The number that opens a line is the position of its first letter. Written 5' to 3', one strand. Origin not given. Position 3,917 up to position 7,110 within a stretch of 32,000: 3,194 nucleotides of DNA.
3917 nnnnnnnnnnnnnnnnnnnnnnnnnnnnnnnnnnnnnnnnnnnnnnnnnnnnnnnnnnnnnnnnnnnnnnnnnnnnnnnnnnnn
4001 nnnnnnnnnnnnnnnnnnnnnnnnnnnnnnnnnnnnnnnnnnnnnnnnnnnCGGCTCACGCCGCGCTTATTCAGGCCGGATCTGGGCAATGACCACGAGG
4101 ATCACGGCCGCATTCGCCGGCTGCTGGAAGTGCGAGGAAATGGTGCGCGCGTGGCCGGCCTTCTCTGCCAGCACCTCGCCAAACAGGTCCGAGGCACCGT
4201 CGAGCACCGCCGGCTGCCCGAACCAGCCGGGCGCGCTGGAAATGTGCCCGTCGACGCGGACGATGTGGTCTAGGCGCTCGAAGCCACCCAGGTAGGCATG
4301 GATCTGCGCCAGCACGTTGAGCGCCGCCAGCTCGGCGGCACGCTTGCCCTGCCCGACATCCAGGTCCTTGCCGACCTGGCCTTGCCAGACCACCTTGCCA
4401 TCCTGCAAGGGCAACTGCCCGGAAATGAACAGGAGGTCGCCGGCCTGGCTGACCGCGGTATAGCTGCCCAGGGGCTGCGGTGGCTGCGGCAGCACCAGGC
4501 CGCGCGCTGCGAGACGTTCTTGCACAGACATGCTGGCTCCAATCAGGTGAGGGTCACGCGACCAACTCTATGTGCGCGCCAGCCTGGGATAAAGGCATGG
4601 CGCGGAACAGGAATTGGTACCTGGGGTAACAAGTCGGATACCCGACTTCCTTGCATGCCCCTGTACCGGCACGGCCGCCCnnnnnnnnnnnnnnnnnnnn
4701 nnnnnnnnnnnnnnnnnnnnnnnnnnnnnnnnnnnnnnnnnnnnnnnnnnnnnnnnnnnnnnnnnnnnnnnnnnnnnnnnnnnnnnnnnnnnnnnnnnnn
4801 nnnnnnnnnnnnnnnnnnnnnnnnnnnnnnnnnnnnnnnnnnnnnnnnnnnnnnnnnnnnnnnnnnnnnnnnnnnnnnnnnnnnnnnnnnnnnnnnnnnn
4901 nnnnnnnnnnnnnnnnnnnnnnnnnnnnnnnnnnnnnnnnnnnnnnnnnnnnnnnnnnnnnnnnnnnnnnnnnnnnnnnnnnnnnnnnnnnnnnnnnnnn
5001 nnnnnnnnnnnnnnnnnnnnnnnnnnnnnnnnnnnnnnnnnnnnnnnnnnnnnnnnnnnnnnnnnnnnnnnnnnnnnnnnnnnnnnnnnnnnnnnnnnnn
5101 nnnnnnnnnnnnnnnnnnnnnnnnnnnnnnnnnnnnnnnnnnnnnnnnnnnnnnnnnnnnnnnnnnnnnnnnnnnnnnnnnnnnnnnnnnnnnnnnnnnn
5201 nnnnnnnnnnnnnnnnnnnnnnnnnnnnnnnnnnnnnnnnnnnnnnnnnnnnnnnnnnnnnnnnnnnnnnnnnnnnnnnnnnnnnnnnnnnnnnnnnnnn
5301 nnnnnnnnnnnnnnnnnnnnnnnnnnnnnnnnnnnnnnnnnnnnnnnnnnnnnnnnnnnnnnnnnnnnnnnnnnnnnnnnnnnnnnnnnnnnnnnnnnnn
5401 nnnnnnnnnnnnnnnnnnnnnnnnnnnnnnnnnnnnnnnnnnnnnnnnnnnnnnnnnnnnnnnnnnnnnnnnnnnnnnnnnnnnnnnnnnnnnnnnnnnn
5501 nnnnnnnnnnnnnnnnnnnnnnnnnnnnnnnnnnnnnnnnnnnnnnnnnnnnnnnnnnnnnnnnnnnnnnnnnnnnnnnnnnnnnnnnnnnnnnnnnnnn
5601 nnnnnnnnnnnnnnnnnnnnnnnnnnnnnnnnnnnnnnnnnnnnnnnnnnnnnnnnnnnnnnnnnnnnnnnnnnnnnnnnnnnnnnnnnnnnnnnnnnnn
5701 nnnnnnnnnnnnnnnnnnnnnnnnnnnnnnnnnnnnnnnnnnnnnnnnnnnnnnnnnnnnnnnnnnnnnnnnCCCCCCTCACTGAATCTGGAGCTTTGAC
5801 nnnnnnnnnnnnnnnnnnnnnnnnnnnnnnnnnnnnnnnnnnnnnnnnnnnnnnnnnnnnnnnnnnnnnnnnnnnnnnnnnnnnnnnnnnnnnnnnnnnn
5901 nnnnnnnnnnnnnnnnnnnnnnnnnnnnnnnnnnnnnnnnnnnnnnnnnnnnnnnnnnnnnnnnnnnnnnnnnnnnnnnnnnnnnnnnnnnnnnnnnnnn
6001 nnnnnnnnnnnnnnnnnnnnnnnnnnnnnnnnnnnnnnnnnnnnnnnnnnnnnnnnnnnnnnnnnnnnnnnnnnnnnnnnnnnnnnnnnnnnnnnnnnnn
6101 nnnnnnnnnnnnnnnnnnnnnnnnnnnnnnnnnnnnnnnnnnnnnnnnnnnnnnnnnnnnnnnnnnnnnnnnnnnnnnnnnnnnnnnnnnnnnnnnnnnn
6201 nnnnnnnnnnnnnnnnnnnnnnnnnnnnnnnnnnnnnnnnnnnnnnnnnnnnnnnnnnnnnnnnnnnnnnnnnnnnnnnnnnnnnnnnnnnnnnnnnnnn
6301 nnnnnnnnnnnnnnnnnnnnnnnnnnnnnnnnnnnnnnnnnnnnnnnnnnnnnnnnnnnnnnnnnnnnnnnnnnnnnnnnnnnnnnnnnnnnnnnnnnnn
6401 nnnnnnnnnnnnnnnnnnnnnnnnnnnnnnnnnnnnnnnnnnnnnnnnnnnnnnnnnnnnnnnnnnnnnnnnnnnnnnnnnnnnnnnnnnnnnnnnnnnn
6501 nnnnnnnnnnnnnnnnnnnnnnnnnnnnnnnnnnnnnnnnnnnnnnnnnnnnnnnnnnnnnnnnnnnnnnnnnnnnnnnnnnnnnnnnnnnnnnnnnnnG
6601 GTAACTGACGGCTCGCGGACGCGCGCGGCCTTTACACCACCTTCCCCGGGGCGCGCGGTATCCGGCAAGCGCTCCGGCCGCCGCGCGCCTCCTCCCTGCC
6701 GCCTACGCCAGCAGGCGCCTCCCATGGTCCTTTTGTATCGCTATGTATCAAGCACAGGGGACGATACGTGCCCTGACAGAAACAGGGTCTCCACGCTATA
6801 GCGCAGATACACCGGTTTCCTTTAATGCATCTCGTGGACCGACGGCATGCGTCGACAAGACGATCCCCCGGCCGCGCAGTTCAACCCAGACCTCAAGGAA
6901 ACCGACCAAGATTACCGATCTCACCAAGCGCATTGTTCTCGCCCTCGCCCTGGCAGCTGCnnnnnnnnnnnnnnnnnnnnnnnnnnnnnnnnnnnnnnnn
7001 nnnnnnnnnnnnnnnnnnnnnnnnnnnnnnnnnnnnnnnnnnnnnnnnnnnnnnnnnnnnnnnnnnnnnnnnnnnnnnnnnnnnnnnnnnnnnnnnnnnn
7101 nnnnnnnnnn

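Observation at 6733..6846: Conserved ~115-nt non-coding leader with TGTATC repeats, shared by both small repeat-protein genes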

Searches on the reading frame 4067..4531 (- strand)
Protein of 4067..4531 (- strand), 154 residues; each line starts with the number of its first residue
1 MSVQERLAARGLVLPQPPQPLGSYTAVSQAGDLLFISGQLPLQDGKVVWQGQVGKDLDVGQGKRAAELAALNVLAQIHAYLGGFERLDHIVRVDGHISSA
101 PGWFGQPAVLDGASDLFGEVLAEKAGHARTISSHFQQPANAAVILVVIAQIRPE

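Call 42: search_protein_families(library=pfam, proteins=[window:4067-4531:-], max_evalue=0.00001)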
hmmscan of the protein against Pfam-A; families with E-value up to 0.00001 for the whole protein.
window:4067-4531:- (154 aa): 2 families
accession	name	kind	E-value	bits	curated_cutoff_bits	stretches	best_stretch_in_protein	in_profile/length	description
PF14588.11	YjgF_endoribonc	-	4.4e-25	88.6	35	1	5-149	2-146/148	YjgF/chorismate_mutase-like, putative endoribonuclease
PF01042.26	Ribonuc_L-PSP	-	2.3e-06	28.1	27.3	0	18-115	5-91/121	Endoribonuclease L-PSP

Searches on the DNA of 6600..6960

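Call 71: search_rna_families(source=window, start=6600, end=6960, threshold=evalue, max_evalue=1)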
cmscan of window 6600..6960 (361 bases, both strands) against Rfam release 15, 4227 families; matches with E-value up to 1: 0.
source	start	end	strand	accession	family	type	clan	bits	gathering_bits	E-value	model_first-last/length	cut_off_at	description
